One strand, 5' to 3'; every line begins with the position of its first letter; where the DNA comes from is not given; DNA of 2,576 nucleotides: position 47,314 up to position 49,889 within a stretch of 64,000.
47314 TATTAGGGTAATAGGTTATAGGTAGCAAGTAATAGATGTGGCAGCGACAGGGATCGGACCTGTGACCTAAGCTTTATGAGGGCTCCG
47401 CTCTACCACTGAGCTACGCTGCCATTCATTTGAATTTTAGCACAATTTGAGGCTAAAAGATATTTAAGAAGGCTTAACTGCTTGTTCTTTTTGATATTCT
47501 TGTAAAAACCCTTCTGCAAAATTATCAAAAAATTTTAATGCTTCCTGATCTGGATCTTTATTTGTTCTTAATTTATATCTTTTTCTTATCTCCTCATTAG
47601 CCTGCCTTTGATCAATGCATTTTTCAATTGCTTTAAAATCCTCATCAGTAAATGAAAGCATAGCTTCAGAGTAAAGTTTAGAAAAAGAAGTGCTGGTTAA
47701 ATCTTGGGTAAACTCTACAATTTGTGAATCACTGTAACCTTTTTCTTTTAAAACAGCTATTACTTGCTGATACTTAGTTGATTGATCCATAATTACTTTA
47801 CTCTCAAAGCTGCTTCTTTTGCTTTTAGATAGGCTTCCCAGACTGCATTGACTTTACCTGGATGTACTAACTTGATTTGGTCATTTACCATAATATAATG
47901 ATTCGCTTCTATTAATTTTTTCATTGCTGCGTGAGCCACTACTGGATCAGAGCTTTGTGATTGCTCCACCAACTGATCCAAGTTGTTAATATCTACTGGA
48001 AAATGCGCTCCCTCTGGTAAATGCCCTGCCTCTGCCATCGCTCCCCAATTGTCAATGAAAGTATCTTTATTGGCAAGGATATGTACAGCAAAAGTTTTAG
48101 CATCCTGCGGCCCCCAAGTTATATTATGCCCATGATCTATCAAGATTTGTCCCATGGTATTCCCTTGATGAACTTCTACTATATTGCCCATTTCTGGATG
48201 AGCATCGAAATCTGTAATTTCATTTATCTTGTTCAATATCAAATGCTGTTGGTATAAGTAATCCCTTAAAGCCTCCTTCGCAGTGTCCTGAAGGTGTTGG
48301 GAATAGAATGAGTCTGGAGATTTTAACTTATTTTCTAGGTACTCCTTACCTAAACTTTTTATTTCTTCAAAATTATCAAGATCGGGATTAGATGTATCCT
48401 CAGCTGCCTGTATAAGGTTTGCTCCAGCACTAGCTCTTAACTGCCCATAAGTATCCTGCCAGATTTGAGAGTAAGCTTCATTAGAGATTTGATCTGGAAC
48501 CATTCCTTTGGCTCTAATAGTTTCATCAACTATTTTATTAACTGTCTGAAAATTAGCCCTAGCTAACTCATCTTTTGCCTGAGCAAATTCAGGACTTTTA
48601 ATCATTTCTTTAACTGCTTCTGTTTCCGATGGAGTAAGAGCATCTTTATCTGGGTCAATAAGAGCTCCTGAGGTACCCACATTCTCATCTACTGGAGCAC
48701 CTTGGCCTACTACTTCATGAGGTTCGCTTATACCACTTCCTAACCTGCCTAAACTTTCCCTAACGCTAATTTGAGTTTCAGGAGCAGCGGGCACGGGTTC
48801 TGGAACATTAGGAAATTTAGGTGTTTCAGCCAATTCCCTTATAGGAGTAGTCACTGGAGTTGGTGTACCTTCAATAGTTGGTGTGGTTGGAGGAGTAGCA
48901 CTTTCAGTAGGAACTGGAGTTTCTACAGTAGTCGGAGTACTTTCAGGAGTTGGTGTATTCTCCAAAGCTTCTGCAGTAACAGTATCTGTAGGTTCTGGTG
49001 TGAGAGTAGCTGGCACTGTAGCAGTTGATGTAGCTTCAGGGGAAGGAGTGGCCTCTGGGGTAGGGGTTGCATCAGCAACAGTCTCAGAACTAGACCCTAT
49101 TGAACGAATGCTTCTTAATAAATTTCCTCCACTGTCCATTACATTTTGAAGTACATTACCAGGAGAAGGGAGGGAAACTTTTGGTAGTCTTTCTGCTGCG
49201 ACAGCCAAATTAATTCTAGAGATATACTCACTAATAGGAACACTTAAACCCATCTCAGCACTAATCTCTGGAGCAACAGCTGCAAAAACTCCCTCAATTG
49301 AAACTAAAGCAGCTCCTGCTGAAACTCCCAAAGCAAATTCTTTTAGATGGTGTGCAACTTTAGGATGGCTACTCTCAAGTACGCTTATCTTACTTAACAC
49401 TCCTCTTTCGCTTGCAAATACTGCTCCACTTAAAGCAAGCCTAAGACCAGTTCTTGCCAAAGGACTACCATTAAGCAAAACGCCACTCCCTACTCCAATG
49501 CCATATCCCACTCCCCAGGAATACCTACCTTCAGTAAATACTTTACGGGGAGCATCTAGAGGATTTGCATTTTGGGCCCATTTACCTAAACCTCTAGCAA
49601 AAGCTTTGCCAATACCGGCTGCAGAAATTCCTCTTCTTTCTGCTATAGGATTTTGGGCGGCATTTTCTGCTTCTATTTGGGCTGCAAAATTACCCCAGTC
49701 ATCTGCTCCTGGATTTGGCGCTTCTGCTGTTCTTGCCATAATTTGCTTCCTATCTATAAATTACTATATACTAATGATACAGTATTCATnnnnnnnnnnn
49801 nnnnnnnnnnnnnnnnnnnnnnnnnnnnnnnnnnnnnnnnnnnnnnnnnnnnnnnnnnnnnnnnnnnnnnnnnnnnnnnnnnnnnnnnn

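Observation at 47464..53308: Divergent pair of very large helical proteins with no recognisable motifs (648 aa and 1172 aa), bracketed by tRNA-Met and tRNA-fMet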

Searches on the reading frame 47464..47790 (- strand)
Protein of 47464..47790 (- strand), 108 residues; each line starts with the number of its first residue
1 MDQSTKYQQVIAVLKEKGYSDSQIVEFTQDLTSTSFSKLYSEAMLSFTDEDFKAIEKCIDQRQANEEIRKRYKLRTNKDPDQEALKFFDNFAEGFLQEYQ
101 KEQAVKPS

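Call 6: search_protein_families(library=pfam, proteins=[window:47464-47790:-], max_evalue=0.01)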
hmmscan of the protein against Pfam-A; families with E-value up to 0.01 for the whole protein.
window:47464-47790:- (108 aa): 0 families

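Call 8: search_protein_families(library=ncbifam, proteins=[window:47464-47790:-], max_evalue=0.1)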
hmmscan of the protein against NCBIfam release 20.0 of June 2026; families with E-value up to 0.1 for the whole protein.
window:47464-47790:- (108 aa): 1 family
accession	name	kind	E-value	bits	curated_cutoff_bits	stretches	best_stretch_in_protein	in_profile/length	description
NF012028.0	PRK15484.1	subfamily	0.076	12.1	618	1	3-48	32-77/380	lipopolysaccharide N-acetylglucosaminyltransferase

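Call 9: search_protein_families(library=phrogs, proteins=[window:47464-47790:-], max_evalue=0.1)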
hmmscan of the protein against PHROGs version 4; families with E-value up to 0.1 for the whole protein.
window:47464-47790:- (108 aa): 4 families
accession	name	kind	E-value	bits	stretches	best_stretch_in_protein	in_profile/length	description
phrog_33605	-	unknown function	0.0013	19.8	1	10-34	35-59/67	-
phrog_562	-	tail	0.021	14.7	1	1-87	257-342/377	RNA ligase and tail fiber protein attachment catalyst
phrog_753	-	transcription regulation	0.029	15.1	1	3-74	61-135/189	anti-termination protein Q-like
phrog_37572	-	unknown function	0.041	15.4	1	36-106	24-101/122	-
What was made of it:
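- It gives only faint matches: a PHROG of unknown function at E 0.0013 and a Q-like anti-terminator PHROG at E 0.029 (call 9).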

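Call 23: find_homologous_proteins(query=window:47464-47790:-, max_evalue=0.001)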
Query window:47464-47790:- (108 aa): 1 proteins with E <= 0.001 among 5 candidates.
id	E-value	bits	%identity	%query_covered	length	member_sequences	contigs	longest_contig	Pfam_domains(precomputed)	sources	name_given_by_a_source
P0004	7.1e-62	223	100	100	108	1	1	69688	-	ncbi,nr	ncbi:hypothetical protein HYS91_00640 [Candidatus Daviesbacteria bacterium]|nr:hypothetical protein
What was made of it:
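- They missed even the 53%-identical 106-aa protein (call 23), so the family may be larger than it appears.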

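Call 26: find_related_loci(query=A1, collection=genome_contigs, flank=10000)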
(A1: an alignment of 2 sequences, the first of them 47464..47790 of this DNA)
Query A1 (108 aa) in genome_contigs; peptide patterns used: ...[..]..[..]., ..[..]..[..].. (x = any residue, [..] = any of these).
190 stretches matched a pattern, but none encodes a relative of the query by tblastn (E <= 1e-3).

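Call 45: find_related_loci(query=A1, collection=metagenome_contigs, flank=10000)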
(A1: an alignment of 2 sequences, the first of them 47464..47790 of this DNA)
Query A1 (108 aa) in metagenome_contigs; peptide patterns used: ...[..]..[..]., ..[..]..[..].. (x = any residue, [..] = any of these).
600 stretches matched a pattern, but none encodes a relative of the query by tblastn (E <= 1e-3).
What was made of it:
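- Tried and rejected: The metagenome scan with the 108-aa alignment found nothing (call 45).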

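Call 50: search_protein_families(library=pfam, proteins=[window:47464-47790:-], max_evalue=10)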
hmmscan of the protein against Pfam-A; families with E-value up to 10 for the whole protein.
window:47464-47790:- (108 aa): 4 families
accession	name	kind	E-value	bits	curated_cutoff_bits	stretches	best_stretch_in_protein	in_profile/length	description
PF24625.1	DUF7626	-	0.028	14.7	27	1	9-26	7-24/55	Domain of unknown function (DUF7626)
PF13921.12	Myb_DNA-bind_6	-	0.083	13.5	22.9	1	47-77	16-44/60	Myb-like DNA-binding domain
PF23678.1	YqhI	-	0.15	11.8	27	1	75-92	4-21/36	YqhI-like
PF17827.6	PrmC_N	-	0.19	12.8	23.4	1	9-66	5-64/71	PrmC N-terminal domain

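Call 64: search_dna_similar(query=window:47464-47790:-, collection=phages, mode=protein, max_evalue=0.01, max_rows=10)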
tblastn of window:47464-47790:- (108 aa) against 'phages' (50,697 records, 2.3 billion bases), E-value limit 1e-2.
No match.

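Call 75: search_protein_families(library=padloc, proteins=[window:47464-47790:-], max_evalue=0.1)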
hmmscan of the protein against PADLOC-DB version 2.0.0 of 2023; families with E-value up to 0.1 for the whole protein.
window:47464-47790:- (108 aa): 0 families

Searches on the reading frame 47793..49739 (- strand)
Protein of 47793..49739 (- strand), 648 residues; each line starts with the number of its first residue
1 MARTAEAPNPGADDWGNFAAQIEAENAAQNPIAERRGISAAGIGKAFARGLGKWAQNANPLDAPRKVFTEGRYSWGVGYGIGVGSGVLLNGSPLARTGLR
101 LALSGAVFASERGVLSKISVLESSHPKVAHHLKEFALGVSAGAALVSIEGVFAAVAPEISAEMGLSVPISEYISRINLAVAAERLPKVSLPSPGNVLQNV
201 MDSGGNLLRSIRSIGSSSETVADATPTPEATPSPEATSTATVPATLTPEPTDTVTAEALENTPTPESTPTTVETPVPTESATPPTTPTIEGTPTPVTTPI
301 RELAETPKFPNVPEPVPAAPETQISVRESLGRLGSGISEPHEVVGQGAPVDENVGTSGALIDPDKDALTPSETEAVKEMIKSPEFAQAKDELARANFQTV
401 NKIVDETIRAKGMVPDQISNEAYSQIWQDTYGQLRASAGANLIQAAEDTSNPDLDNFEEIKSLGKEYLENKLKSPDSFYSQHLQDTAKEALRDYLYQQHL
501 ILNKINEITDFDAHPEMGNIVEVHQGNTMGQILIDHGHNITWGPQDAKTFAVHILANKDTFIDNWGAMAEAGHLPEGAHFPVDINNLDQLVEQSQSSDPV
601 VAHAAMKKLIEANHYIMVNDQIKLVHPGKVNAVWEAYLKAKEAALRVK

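Call 6: search_protein_families(library=pfam, proteins=[window:47793-49739:-], max_evalue=0.01)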
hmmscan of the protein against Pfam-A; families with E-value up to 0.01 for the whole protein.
window:47793-49739:- (648 aa): 0 families

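Call 8: search_protein_families(library=ncbifam, proteins=[window:47793-49739:-], max_evalue=0.1)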
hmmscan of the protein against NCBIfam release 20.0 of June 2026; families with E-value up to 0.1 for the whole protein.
window:47793-49739:- (648 aa): 0 families

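Call 9: search_protein_families(library=phrogs, proteins=[window:47793-49739:-], max_evalue=0.1)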
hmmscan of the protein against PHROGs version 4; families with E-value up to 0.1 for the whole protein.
window:47793-49739:- (648 aa): 0 families

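Call 11: search_solved_structures(query=window:47793-49739:-, max_evalue=1)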
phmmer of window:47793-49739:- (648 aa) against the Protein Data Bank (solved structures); distinct sequences matched with E-value up to 1: 1.
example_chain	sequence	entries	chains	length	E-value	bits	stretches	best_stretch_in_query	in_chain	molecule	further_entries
5mqf_L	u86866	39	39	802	0.21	13.6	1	383-463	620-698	Cell division cycle 5-like protein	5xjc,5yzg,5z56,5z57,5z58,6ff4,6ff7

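Call 13: find_homologous_proteins(query=window:47793-49739:-, max_evalue=0.001)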
Query window:47793-49739:- (648 aa): 2 proteins with E <= 0.001 among 8000 candidates.
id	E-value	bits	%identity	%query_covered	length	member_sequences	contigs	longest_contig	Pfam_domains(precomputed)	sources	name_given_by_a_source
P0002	0.0e+0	1229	100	87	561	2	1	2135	-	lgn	-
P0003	2.3e-30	124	22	95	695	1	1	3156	-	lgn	-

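Call 15: find_encoding_contigs(protein=P0003, flank=10000)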
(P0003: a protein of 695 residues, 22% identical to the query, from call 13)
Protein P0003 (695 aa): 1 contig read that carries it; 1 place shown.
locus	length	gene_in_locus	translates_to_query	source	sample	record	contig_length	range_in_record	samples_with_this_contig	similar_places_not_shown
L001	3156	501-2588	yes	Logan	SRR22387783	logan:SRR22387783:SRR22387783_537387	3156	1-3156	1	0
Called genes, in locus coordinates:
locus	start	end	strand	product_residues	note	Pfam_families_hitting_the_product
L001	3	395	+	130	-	?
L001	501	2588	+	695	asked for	-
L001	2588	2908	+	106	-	-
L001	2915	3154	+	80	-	?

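Call 16: find_encoding_contigs(protein=P0002, flank=10000)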
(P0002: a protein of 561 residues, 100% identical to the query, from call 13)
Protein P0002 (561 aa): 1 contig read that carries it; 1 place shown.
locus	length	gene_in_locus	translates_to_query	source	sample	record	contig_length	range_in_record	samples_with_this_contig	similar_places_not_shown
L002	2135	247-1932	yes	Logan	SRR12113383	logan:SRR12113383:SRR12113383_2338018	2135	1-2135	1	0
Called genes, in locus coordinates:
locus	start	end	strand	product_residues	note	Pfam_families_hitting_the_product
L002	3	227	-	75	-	?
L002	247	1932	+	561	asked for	-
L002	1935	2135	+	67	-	?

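Call 35: find_related_loci(query=A2, collection=viral_contigs, flank=10000)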
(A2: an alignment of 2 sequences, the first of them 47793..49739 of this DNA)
Query A2 (648 aa) in viral_contigs; peptide patterns used: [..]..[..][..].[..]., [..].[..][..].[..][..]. (x = any residue, [..] = any of these).
221 stretches matched a pattern, but none encodes a relative of the query by tblastn (E <= 1e-3).

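Call 44: predict_structure(alignment_id=A2)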
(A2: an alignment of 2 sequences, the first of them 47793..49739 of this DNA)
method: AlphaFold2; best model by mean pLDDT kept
length: 648 residues; sequences in the alignment: 2
mean_pLDDT: 38.7   pTM: 0.24
mean pLDDT of the five models: 38.7, 36.6, 36.5, 36.2, 32.6
residues with pLDDT >= 90: 0; 70-90: 23; 50-70: 159; < 50: 466
segments of 3 or more residues with pLDDT < 50: 1-368, 388-398, 496-545, 563-579, 615-627
pLDDT, mean of each block of 10 residues (from residue 1): 25 31 35 26 28 27 26 25 27 28 26 30 32 36 31 27 27 25 23 24 25 24 29 33 34 28 34 33 29 26 24 25 22 22 23 24 38 54 49 43 63 56 66 63 58 57 61 56 57 48 34 30 31 32 52 60 43 39 71 72 66 48 46 68 62
secondary structure, 60 per line:
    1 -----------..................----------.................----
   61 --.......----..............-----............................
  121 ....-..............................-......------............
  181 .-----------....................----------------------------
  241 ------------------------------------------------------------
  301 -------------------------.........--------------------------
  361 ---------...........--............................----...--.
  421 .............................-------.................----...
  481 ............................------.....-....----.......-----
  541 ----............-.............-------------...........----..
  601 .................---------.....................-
elements in order: H12-29 H40-56 H63-69 H74-87 H93-124 H126-155 H157-162 H169-181 H193-212 H326-334 H370-380 H383-410 H420-449 H457-473 H478-508 H515-519 H521-524 H529-535 H545-556 H558-570 H584-594 H599-617 H627-647

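Call 50: search_protein_families(library=pfam, proteins=[L001:2588-2908:+, L001:3-395:+, P0003], max_evalue=10)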
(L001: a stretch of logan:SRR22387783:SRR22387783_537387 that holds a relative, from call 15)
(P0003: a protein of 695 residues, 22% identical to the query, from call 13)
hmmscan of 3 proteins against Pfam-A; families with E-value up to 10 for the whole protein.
L001:2588-2908:+ (106 aa): 7 families
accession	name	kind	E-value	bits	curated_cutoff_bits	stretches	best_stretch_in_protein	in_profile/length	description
PF16064.11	DUF4806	-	0.037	14.8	25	1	48-99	11-62/90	Domain of unknown function (DUF4806)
PF11829.13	DUF3349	-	0.081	14.1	28.3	1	8-66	24-75/94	Protein of unknown function (DUF3349)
PF14771.11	DUF4476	-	0.085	13.6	22.5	1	5-38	5-38/91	Domain of unknown function (DUF4476)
PF25782.1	TPR_CAND1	-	0.097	13.3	32.8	1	24-77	52-106/126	CAND1-like, TPR repeats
PF19585.4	DUF6092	-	0.11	13.2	28.7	1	8-41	34-67/86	Family of unknown function (DUF6092)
PF00373.23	FERM_M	-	0.12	13.1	23.8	1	18-92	29-102/112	FERM central domain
PF01988.24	VIT1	-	0.23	11.7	28.1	1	5-37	80-112/214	VIT family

L001:3-395:+ (130 aa): 0 families

P0003 (695 aa): 1 family
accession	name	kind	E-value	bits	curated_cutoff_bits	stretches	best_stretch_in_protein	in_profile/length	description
PF14070.11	YjfB_motility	-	0.0014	19.1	27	1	493-541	10-53/57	Putative motility protein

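Call 63: search_dna_similar(query=window:47793-49739:-, collection=phages, mode=protein, max_evalue=0.01, max_rows=10)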
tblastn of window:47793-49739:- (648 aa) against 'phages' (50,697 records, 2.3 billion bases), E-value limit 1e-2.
No match.

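Call 75: search_protein_families(library=padloc, proteins=[window:47793-49739:-], max_evalue=0.1)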
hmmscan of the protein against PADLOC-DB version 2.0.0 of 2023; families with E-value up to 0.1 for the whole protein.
window:47793-49739:- (648 aa): 1 family
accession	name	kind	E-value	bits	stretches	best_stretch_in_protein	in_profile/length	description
PDLC01818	CARF1--CARF_HEPN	-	0.028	12.1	1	424-499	160-238/419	-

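Call 76: list_cluster_members(proteins=[window:47793-49739:-, P0003, L001:2588-2908:+, L003:366-701:+])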
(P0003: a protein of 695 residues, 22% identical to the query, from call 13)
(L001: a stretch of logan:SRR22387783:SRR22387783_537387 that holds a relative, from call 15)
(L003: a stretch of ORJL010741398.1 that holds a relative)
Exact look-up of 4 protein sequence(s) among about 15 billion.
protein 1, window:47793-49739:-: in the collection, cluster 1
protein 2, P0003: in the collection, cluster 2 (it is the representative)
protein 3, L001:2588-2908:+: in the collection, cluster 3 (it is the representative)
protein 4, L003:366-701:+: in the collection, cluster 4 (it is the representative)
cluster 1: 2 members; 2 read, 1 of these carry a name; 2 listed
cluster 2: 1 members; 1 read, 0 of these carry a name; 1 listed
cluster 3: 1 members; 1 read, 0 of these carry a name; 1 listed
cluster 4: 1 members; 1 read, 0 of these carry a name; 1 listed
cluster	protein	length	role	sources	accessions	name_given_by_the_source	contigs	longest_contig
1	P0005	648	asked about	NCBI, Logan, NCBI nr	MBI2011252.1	hypothetical protein HYS91_00645 [Candidatus Daviesbacteria bacterium] | hypothetical protein [Candidatus Daviesbacteria bacterium]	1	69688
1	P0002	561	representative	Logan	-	-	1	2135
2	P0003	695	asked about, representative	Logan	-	-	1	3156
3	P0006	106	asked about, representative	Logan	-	-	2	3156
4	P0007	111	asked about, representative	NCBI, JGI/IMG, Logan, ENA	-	-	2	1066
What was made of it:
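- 47793..49739 (-): 648-aa protein (HYS91_00645, MBI2011252.1). It has a basic N-terminal region, 2-3 moderately hydrophobic segments, a Thr/Pro-rich linker, a helical middle and a conserved C-terminal domain. Accession from call 76.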

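Call 77: find_encoding_contigs(protein=P0006, flank=10000)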
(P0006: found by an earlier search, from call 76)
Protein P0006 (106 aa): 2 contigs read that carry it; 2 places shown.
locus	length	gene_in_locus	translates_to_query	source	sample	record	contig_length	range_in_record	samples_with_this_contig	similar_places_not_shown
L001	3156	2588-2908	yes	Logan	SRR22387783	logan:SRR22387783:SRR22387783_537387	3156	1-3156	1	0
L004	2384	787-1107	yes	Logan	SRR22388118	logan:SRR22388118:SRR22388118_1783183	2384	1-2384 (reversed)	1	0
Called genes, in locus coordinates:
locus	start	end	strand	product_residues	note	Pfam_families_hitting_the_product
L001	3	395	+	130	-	?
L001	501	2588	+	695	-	-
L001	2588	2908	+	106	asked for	-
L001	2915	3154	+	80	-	?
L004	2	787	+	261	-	?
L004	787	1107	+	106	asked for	-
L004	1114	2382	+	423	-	?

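Call 78: find_encoding_contigs(protein=P0007, flank=10000)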
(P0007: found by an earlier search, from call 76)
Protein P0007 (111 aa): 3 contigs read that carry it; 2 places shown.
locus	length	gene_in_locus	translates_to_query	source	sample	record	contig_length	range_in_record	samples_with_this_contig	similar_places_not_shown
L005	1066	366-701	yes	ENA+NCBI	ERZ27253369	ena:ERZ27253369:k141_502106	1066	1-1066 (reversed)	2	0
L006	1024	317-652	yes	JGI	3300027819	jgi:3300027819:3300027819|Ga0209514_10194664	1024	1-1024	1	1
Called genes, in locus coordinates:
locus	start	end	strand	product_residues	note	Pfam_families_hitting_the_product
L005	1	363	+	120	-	?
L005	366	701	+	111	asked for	-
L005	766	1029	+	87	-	-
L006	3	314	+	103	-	?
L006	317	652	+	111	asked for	-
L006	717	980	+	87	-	-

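Call 81: search_protein_families(library=pfam, proteins=[L004:1114-2382:+, L001:3-395:+, L004:2-787:+], max_evalue=1)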
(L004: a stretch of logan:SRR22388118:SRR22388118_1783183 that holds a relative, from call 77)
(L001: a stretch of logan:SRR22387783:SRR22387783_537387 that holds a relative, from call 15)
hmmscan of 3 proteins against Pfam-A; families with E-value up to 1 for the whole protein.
L004:1114-2382:+ (423 aa): 1 family
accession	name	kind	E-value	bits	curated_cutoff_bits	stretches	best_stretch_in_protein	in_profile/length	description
PF03816.19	LytR_cpsA_psr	-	0.037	14.6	24.6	1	350-385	1-35/150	LytR_cpsA_psr family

L001:3-395:+ (130 aa): 0 families

L004:2-787:+ (261 aa): 1 family
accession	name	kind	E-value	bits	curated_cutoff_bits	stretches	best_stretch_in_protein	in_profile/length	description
PF14070.11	YjfB_motility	-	0.00073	20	27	1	59-107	10-53/57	Putative motility protein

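Call 85: fold_search(model_id=the predicted structure, library=pdb)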
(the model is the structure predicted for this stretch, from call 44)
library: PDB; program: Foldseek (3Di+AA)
matches with E <= 10: 93; with E <= 0.001: 0
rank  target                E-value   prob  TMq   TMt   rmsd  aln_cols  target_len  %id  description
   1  4nqa_I                1.2e+00  0.08  0.07  0.11  24.4       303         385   10  Crystal structure of liganded hRXR-alpha/hLXR-beta heterodimer on DNA (released 2014-02-26)
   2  7e5a_A                1.6e+00  0.06  0.05  0.07  20.4       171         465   18  interferon-inducible anti-viral protein R356A (released 2021-05-05)
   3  2b0h_MODEL_1_A        1.7e+00  0.11  0.06  0.20  13.3       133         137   14  Solution structure of VBS3 fragment of talin (released 2006-01-17)
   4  8ek4_A                2.4e+00  0.15  0.10  0.27   9.1       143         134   16  De novo designed ice-binding proteins from twist-constrained helices (released 2023-07-12)
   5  2khm_MODEL_1_A        2.8e+00  0.06  0.06  0.17  16.1       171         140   13  Structure of the C-terminal non-repetitive domain of the spider dragline silk protein ADF-3 (released 2010-04-14)
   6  9eys_L                2.9e+00  0.21  0.12  0.29   7.6       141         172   14  Structure of Far-Red Photosystem I from C. thermalis PCC 7203 (released 2025-04-23)
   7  8hhl_A                3.2e+00  0.09  0.08  0.09  21.9       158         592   16  Cryo-EM structure of the Cas12m2-crRNA-target DNA full R-loop complex (released 2023-04-12)
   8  6xf1_A                3.6e+00  0.05  0.08  0.18  18.7       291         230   11  Nesprin-2G(aa1425-1649)-FHOD1(aa1-339) complex, H. sapiens (released 2021-02-03)
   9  5odw_C                3.7e+00  0.08  0.08  0.22  17.4       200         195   17  Structure of the FpvAI-pyocin S2 complex (released 2017-11-08)
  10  2iub_C                3.7e+00  0.08  0.10  0.17  17.4       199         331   12  Crystal structure of a divalent metal ion transporter CorA at 2.9 A resolution. (released 2006-08-03)
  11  5aqi_B                3.9e+00  0.14  0.09  0.30   9.8       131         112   14  Fragment-based screening of HSP70 sheds light on the functional role of ATP-binding site residues (released 2016-10-05)
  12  2mwq_MODEL_1_A        3.9e+00  0.05  0.07  0.18  17.1       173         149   20  Solution structure of PsbQ from spinacia oleracea (released 2015-07-29)
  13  5aqk_B                4.1e+00  0.16  0.10  0.36   8.8       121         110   16  Fragment-based screening of HSP70 sheds light on the functional role of ATP-binding site residues (released 2016-10-05)
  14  4ons_C                4.3e+00  0.05  0.08  0.19  21.0       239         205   12  Structural and thermodynamic characterization of cadherin-beta-catenin-alpha-catenin complex formation (released 2014-04-09)
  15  5j0l_B                4.5e+00  0.10  0.09  0.26  10.1       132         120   17  De novo design of protein homo-oligomers with modular hydrogen bond network-mediated specificity (released 2016-07-06)
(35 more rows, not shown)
